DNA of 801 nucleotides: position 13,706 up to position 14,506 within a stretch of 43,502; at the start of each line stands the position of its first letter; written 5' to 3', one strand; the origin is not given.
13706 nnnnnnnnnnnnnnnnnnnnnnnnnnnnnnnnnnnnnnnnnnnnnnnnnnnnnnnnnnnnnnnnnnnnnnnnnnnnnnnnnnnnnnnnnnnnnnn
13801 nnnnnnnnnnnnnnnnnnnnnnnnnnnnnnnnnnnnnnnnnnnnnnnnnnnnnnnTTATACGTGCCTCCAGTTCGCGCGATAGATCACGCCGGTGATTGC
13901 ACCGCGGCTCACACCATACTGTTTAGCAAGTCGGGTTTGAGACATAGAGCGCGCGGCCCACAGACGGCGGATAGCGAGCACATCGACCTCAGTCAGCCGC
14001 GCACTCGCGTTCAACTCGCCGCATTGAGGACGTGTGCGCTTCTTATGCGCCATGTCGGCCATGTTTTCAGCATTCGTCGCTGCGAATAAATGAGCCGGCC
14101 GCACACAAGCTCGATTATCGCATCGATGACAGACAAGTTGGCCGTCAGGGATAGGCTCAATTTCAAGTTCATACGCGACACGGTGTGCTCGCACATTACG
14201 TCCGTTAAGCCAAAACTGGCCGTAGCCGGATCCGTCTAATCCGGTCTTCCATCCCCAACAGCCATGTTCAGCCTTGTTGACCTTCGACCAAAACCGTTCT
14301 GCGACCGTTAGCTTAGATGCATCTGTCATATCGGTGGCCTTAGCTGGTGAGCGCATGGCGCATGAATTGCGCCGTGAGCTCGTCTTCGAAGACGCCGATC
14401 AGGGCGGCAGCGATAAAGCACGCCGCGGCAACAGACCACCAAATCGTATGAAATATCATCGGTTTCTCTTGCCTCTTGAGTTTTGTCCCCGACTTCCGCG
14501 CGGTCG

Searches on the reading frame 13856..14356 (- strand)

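Call 69: search_protein_families(library=pfam, proteins=[window:13856-14356:-], max_evalue=0.001)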
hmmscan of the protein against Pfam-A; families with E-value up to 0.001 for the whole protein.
window:13856-14356:- (166 aa): 3 families
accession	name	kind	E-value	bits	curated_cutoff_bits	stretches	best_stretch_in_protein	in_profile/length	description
PF13392.12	HNH_3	-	9.7e-12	44.8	24.8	1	56-100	2-46/46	HNH endonuclease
PF05551.17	zf-His_Me_endon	-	0.00024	21.7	27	1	72-99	64-91/131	Zinc-binding loop region of homing endonuclease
PF01047.28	MarR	-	0.00076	19.8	24.6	0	121-158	1-38/59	MarR family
